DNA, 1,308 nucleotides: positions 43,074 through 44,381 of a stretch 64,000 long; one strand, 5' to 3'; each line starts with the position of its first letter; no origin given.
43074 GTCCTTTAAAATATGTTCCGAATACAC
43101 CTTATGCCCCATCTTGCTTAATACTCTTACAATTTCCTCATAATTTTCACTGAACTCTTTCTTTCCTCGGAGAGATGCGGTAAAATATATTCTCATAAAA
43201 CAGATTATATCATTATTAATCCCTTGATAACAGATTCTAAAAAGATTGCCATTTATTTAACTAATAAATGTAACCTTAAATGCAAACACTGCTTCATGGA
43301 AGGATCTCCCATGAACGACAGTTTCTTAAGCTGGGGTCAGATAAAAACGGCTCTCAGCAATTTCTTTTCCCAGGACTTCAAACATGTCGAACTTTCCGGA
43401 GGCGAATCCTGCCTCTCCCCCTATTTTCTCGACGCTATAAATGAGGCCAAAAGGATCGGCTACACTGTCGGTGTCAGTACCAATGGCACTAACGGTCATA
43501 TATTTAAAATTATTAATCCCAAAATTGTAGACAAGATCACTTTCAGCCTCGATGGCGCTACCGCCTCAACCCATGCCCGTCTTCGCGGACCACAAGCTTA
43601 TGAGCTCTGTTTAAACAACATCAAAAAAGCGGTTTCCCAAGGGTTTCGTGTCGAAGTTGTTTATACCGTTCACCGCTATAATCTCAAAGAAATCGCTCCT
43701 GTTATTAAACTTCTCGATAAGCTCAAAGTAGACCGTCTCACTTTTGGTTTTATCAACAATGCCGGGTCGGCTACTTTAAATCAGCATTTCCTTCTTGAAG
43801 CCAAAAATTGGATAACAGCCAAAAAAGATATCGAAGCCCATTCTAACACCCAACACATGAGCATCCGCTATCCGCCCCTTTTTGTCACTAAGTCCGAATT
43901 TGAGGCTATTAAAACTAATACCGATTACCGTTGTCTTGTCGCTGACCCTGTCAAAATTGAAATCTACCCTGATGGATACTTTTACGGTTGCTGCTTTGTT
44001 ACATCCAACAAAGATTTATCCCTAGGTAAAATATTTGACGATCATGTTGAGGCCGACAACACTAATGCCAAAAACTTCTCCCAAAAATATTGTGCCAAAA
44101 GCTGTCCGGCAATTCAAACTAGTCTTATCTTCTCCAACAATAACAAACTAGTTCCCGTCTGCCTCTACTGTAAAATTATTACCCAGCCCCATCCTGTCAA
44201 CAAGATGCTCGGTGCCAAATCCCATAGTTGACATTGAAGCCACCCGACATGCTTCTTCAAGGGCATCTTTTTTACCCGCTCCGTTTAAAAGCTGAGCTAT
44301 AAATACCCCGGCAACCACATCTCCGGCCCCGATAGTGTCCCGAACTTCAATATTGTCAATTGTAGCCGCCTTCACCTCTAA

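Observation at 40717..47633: About 7 kb accessory insertion splitting the conserved rplK-rplA / rplJ-rplL ribosomal cluster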

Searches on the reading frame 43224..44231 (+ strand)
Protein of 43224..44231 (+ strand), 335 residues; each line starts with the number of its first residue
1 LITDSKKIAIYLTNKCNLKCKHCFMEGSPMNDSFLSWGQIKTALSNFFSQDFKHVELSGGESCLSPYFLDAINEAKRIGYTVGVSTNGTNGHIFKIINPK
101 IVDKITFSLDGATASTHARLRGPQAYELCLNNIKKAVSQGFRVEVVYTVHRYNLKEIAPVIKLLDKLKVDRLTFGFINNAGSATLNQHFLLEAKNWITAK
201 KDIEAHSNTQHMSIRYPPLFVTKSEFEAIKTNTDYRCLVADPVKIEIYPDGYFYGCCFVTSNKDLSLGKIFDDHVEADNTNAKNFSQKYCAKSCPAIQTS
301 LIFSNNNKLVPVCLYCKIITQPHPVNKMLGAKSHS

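Call 3: search_protein_families(library=pfam, proteins=[window:43224-44231:+], max_evalue=0.01)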
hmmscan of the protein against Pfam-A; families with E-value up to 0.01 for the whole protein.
window:43224-44231:+ (335 aa): 2 families
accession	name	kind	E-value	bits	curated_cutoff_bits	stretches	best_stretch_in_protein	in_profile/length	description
PF04055.27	Radical_SAM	-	8.7e-18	65.5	29.5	1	10-164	1-166/166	Radical SAM superfamily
PF13353.11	Fer4_12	-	0.0045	17.7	22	0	13-114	12-118/137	4Fe-4S single cluster domain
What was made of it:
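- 43224..44231 (+): g4: radical SAM enzyme with CX3CX2C at residues 16-23 and five invariant C-terminal cysteines (twitch/SPASM-like). It is divergent from g3 with a 27-bp spacer. Pfam Radical_SAM at 9e-18 (call 3).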

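Call 11: search_protein_families(library=ncbifam, proteins=[window:43224-44231:+], max_evalue=0.01)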
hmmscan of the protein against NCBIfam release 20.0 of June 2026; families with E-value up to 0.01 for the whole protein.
window:43224-44231:+ (335 aa): 59 families (the best 25 are shown)
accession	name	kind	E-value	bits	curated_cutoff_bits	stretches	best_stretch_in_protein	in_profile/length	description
TIGR04317.1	W_rSAM_matur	equivalog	2.1e-21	76.4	380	1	4-259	2-258/349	tungsten cofactor oxidoreductase radical SAM maturase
TIGR04051.1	rSAM_NirJ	equivalog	3.4e-20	72.3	515.45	1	12-187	8-186/354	heme d1 biosynthesis radical SAM protein NirJ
TIGR04054.1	rSAM_NirJ1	equivalog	1.3e-19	70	650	1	9-181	39-214/387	putative heme d1 biosynthesis radical SAM protein NirJ1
TIGR02668.1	moaA_archaeal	equivalog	5.2e-19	68.3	325.25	1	7-262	11-271/303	GTP 3',8-cyclase MoaA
NF050035.1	rSAM_WgK_link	exception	7.1e-19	68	650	1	8-214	11-220/367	radical SAM/SPASM peptide maturase WgkB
NF049973.1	radical_Rv1681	equivalog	9e-18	64.3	380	1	7-171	73-241/326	Rv1681 family radical SAM protein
TIGR04055.1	rSAM_NirJ2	equivalog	1.1e-17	64.5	500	1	12-272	6-270/326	putative heme d1 biosynthesis radical SAM protein NirJ2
TIGR04251.1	SCM_rSAM_ScmF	equivalog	1.6e-17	63.9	400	1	6-277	4-285/353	SynChlorMet cassette radical SAM/SPASM protein ScmF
TIGR04546.1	rSAM_ahbC_deAc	equivalog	2.3e-17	62.9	650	1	8-183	40-219/390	12,18-didecarboxysiroheme deacetylase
TIGR04053.2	TIGR04053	equivalog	2.5e-16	59.9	395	1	12-188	14-197/366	TIGR04053 family radical SAM/SPASM domain-containing protein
TIGR02666.1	moaA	equivalog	1.3e-15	57.2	284.05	1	7-274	11-293/336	GTP 3',8-cyclase MoaA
NF038283.1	viperin_w_prok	equivalog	2e-15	56.7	180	1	7-169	3-180/281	viperin family antiviral radical SAM protein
TIGR04340.1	rSAM_ACGX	hypoth_equivalog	5.9e-15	55.3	400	1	10-176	7-181/341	radical SAM/SPASM domain protein, ACGX system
NF001199.0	PRK00164.2-1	equivalog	6.1e-15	55.2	231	1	8-262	14-273/308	GTP 3',8-cyclase MoaA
TIGR04403.1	rSAM_skfB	equivalog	6.3e-15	54.9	300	1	10-298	108-386/402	sporulation killing factor system radical SAM maturase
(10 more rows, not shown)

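Call 12: search_protein_families(library=padloc, proteins=[window:43224-44231:+], max_evalue=0.01)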
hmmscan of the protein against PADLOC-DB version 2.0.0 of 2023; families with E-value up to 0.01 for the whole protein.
window:43224-44231:+ (335 aa): 3 families
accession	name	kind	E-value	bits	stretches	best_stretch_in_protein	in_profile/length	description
PDLC02903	pVip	-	6.3e-20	69.7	1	8-180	2-177/257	Viperins not associated with kinases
PDLC02904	pVip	-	3.6e-17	60.8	1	10-171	7-169/262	Viperins associated with kinases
PDLC02905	pVip-kinase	-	5.4e-08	30.5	1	7-153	183-328/474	Viperin-kinase fusion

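Call 26: find_homologous_proteins(query=window:43311-44231:+, max_evalue=0.00001)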
Query window:43311-44231:+ (306 aa): 17 proteins with E <= 0.00001 among 649 candidates.
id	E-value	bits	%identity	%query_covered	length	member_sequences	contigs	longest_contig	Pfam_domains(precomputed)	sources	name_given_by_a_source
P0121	6.9e-207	704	100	100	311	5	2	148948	PF04055.28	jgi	jgi:MoaA/NifB/PqqE/SkfB family radical SAM enzyme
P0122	1.5e-155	535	76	97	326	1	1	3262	PF04055.28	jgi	jgi:MoaA/NifB/PqqE/SkfB family radical SAM enzyme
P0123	6.4e-154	530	74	97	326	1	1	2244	PF04055.28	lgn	-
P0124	7.6e-152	523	76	97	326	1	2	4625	PF04055.28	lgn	-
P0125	1.1e-148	513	73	97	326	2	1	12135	PF04055.28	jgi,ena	-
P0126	9.6e-148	510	73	97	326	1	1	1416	PF04055.28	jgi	jgi:MoaA/NifB/PqqE/SkfB family radical SAM enzyme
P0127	4.2e-146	504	72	97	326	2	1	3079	PF04055.28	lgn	-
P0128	9.2e-143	493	72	97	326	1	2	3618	PF04055.28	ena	-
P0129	5.6e-132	458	65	96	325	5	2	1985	PF04055.28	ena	-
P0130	9.6e-125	434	62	97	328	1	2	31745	PF04055.28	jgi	jgi:MoaA/NifB/PqqE/SkfB family radical SAM enzyme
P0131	7.1e-121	421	62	95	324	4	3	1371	PF04055.28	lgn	-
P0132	3.8e-92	327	54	95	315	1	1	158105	PF04055.28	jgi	jgi:MoaA/NifB/PqqE/SkfB family radical SAM enzyme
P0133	9.6e-90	319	51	95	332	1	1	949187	PF04055.28,PF13353.12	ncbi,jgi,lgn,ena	ncbi:MAG: radical SAM protein [Candidatus Shapirobacteria bacterium]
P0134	3.3e-88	314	48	96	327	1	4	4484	PF04055.28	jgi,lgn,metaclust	metaclust:\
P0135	4.9e-87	310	51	95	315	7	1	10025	PF04055.28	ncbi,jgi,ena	-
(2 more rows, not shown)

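Call 27: find_encoding_contigs(protein=P0125, flank=10000, max_places=1)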
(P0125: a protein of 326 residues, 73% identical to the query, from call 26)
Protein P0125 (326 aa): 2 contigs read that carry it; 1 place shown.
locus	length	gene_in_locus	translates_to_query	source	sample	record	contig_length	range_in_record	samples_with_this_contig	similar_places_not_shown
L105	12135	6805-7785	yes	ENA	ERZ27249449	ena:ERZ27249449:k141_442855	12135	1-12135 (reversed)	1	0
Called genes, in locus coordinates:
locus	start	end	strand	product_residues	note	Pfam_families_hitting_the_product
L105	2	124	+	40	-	?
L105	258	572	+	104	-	-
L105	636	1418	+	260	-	PF00687:Ribosomal_L1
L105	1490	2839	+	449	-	PF00012:HSP70, PF06723:MreB_Mbl (weak), PF00012:HSP70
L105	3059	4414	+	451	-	PF08245:Mur_ligase_M, PF02875:Mur_ligase_C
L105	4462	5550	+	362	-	PF07478:Dala_Dala_lig_C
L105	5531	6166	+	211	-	PF13529:Peptidase_C39_2, PF03412:Peptidase_C39 (faint)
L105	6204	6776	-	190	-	-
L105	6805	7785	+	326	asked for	PF04055:Radical_SAM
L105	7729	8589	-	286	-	PF00294:PfkB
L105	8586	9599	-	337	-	PF01738:DLH (faint), PF12146:Hydrolase_4 (faint), PF00326:Peptidase_S9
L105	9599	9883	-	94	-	-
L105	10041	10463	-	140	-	-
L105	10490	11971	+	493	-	PF13231:PMT_2 (weak)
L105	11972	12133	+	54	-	?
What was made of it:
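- On GT-C glycosyltransferase (g7): The L105 orthologue has a weak PMT_2 hit (call 27).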

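Call 28: find_encoding_contigs(protein=P0130, flank=10000, max_places=1)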
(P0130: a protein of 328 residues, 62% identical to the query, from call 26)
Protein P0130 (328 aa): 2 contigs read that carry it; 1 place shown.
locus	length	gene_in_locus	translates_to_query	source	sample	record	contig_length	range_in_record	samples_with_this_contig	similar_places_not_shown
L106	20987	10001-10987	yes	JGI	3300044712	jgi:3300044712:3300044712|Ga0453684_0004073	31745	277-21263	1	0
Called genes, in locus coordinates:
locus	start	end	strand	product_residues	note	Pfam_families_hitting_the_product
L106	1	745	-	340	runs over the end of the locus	?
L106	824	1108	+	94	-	PF00584:SecE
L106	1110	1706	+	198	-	PF02357:NusG, PF00467:KOW (weak)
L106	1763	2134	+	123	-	-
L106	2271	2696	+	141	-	PF03946:Ribosomal_L11_N, PF00298:Ribosomal_L11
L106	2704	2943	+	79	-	-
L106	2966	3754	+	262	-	PF00687:Ribosomal_L1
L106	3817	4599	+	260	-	PF00459:Inositol_P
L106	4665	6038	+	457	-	PF00012:HSP70, PF06723:MreB_Mbl, PF00012:HSP70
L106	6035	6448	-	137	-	PF00293:NUDIX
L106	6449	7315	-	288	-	PF01820:Dala_Dala_lig_N, PF02222:ATP-grasp (weak), PF08443:RimK (weak), PF02655:ATP-grasp_3, PF01071:GARS_A (weak), PF02786:CPSase_L_D2, PF07478:Dala_Dala_lig_C, PF13535:ATP-grasp_4 (weak)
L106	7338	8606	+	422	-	PF08245:Mur_ligase_M, PF02875:Mur_ligase_C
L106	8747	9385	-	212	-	PF00702:Hydrolase, PF06888:Put_Phosphatase (faint), PF12710:HAD, PF13419:HAD_2, PF13242:Hydrolase_like (weak)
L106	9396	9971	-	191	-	PF05014:Nuc_deoxyrib_tr (weak)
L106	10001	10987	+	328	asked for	PF04055:Radical_SAM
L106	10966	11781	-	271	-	PF00294:PfkB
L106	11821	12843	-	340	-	PF01738:DLH (weak), PF00561:Abhydrolase_1 (weak), PF12146:Hydrolase_4, PF12697:Abhydrolase_6 (weak), PF00326:Peptidase_S9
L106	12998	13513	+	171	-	PF00466:Ribosomal_L10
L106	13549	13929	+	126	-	PF16320:Ribosomal_L12_N, PF00542:Ribosomal_L12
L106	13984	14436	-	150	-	PF01541:GIY-YIG (weak)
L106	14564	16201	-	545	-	PF06418:CTP_synth_N, PF00117:GATase, PF07722:Peptidase_C26 (faint)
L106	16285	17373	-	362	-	PF00483:NTP_transferase, PF22640:ManC_GMP_beta-helix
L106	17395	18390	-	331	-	PF00389:2-Hacid_dh, PF02826:2-Hacid_dh_C, PF01262:AlaDh_PNT_C (weak), PF03446:NAD_binding_2 (weak)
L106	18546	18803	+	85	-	PF12728:HTH_17, PF00376:MerR (weak), PF13411:MerR_1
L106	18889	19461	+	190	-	-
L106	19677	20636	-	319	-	PF05496:RuvB_N, PF00004:AAA, PF07728:AAA_5 (weak), PF17864:AAA_lid_4, PF05491:WHD_RuvB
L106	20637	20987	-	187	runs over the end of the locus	PF01330:RuvA_N, PF00633:HHH (faint), PF14520:HHH_5, PF21176:RecR_HhH (faint)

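Call 29: find_encoding_contigs(protein=P0133, flank=10000, max_places=1)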
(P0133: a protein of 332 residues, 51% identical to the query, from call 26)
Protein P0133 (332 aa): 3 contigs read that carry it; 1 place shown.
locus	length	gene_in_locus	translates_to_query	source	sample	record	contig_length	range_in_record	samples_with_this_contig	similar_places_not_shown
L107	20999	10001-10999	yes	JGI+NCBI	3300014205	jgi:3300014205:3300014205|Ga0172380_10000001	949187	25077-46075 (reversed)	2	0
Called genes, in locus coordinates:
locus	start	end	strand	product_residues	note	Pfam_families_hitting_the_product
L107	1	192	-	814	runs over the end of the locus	PF00317:Ribonuc_red_lgN, PF02867:Ribonuc_red_lgC, PF12637:TSCPD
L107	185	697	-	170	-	PF22811:Zn_ribbon_NrdR, PF03477:ATP-cone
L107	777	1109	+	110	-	PF00584:SecE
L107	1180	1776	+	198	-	PF02357:NusG, PF00467:KOW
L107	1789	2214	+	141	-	PF03946:Ribosomal_L11_N, PF00298:Ribosomal_L11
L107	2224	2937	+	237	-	PF00687:Ribosomal_L1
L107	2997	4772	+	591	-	PF00664:ABC_membrane, PF02463:SMC_N (weak), PF00005:ABC_tran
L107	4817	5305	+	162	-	-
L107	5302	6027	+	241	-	PF08843:AbiEii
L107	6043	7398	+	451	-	PF00012:HSP70, PF06723:MreB_Mbl (weak), PF00012:HSP70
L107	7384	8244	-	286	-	PF01820:Dala_Dala_lig_N, PF08443:RimK (weak), PF02655:ATP-grasp_3, PF07478:Dala_Dala_lig_C, PF02222:ATP-grasp (weak), PF13535:ATP-grasp_4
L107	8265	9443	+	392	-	PF08245:Mur_ligase_M, PF02875:Mur_ligase_C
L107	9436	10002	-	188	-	-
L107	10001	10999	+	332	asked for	PF04055:Radical_SAM, PF13353:Fer4_12 (weak)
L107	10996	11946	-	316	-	PF05448:AXE1 (faint), PF01738:DLH (faint), PF20434:BD-FAE (faint), PF00561:Abhydrolase_1 (weak), PF12146:Hydrolase_4 (weak), PF12697:Abhydrolase_6 (weak), PF00326:Peptidase_S9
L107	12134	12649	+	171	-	PF00466:Ribosomal_L10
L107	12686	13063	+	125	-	PF16320:Ribosomal_L12_N, PF00542:Ribosomal_L12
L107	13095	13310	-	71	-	-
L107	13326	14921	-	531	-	PF06418:CTP_synth_N, PF00117:GATase, PF07722:Peptidase_C26 (weak)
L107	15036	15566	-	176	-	-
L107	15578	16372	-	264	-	PF00316:FBPase (weak)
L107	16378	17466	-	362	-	PF00483:NTP_transferase, PF22640:ManC_GMP_beta-helix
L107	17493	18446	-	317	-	PF00389:2-Hacid_dh, PF02826:2-Hacid_dh_C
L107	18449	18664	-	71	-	-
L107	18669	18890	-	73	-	-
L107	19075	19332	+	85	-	PF12728:HTH_17, PF00376:MerR (weak), PF13411:MerR_1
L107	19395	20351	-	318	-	PF05496:RuvB_N, PF00004:AAA, PF07728:AAA_5, PF17864:AAA_lid_4, PF05491:WHD_RuvB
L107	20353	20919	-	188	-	PF01330:RuvA_N, PF00633:HHH (faint), PF14520:HHH_5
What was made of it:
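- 43224..44231 (+): It occupies the same position in L105, L106 and L107 (calls 27-29).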

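Call 49: predict_structure(alignment_id=A2)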
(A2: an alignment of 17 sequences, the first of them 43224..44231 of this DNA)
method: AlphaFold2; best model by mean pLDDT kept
length: 335 residues; sequences in the alignment: 17
mean_pLDDT: 78.4   pTM: 0.83
mean pLDDT of the five models: 78.4, 78.2, 77.2, 72.8, 70.6
residues with pLDDT >= 90: 123; 70-90: 126; 50-70: 42; < 50: 44
segments of 3 or more residues with pLDDT < 50: 15-30, 180-189, 259-261, 326-335
pLDDT, mean of each block of 10 residues (from residue 1): 84 56 40 85 97 88 84 98 89 89 91 79 85 95 90 86 97 76 38 82 95 90 85 68 81 67 76 91 71 54 59 81 62 34
secondary structure, 60 per line:
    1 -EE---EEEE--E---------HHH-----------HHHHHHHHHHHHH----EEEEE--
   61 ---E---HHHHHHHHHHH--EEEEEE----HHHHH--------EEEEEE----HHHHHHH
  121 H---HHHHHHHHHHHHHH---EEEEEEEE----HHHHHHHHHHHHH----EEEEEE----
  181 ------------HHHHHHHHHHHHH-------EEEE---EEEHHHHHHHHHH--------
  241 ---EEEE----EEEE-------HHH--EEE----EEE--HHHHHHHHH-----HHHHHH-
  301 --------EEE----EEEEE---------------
elements in order: E7-10 H37-49 E54-58 H68-78 E81-86 H91-95 E104-109 H114-121 H125-138 E142-149 H154-166 E171-176 H193-205 E213-216 E220-222 H223-232 E244-247 E252-255 E268-270 E275-277 H280-288 H294-299 E309-311 E316-320
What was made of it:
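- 43224..44231 (+): AF2 pLDDT 78 (call 49).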

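Call 53: fold_search(model_id=the predicted structure, library=pdb)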
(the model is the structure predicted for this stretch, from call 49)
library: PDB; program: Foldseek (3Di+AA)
matches with E <= 10: 1863; with E <= 0.001: 117
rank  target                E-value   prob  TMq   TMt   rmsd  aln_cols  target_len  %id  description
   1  6efn                  4.6e-12  1.00  0.62  0.55   4.9       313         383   21  Structure of a RiPP maturase, SkfB (released 2018-10-24)
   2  7vob                  1.4e-10  1.00  0.63  0.64   6.5       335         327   16  The crystal structure of a Radical SAM Enzyme BlsE involved in the Biosynthesis of Blasticidin S (released 2022-05-04)
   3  8hzv_B                4.6e-10  1.00  0.50  0.38   8.9       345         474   12  The crystal structure of a Radical SAM Enzyme DesII (released 2024-07-10)
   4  8hzv_D                9.1e-10  1.00  0.47  0.36   8.4       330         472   12  The crystal structure of a Radical SAM Enzyme DesII (released 2024-07-10)
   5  8hzy_A                1.3e-09  1.00  0.49  0.37   8.1       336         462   11  The crystal structure of a Radical SAM Enzyme DesII (released 2024-07-10)
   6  5vsl_A                2.6e-09  1.00  0.52  0.65   5.2       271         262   16  Crystal structure of viperin with bound [4Fe-4S] cluster and S-adenosylhomocysteine (SAH) (released 2017-06-14)
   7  8hzy_B                3.0e-09  1.00  0.48  0.37   7.0       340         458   11  The crystal structure of a Radical SAM Enzyme DesII (released 2024-07-10)
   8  1tv7_B                3.6e-09  1.00  0.57  0.59   7.4       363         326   16  Structure of the S-adenosylmethionine dependent Enzyme MoaA (released 2004-08-31)
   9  6c8v                  4.3e-09  1.00  0.46  0.50   7.8       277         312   16  X-ray structure of PqqE from Methylobacterium extorquens (released 2018-02-14)
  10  5v1q_B                5.5e-09  1.00  0.54  0.43   5.5       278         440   15  Crystal structure of Streptococcus suis SuiB (released 2017-08-30)
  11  5v1s_B                6.6e-09  1.00  0.55  0.44   6.0       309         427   14  Crystal structure of Streptococcus suis SuiB bound to S-adenosylmethionine (released 2017-08-30)
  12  5vsm_A                7.5e-09  1.00  0.52  0.66   4.8       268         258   16  Crystal structure of viperin with bound [4Fe-4S] cluster, 5'-deoxyadenosine, and L-methionine (released 2017-06-14)
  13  6q2p_B                8.0e-09  1.00  0.53  0.60   5.1       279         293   16  Crystal structure of mouse viperin bound to cytidine triphosphate and S-adenosylhomocysteine (released 2020-01-22)
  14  6q2q_B                8.5e-09  1.00  0.55  0.62   5.7       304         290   15  Crystal structure of mouse viperin bound to uridine triphosphate and S-adenosylhomocysteine (released 2020-01-22)
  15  9dfu                  9.1e-09  1.00  0.49  0.58   4.0       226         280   17  X-ray crystal structure of the second Viperin-like enzyme from T. virens variant F40H with bound CTP and SAM (released 2025-02-19)
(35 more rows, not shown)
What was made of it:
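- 43224..44231 (+): Nearest folds are SkfB, BlsE, DesII, viperin and MoaA at TM 0.5-0.65 (call 53).
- On Radical SAM / SPASM-twitch (g4): The best fold match is the twitch enzyme SkfB, TMq 0.62 (call 53).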
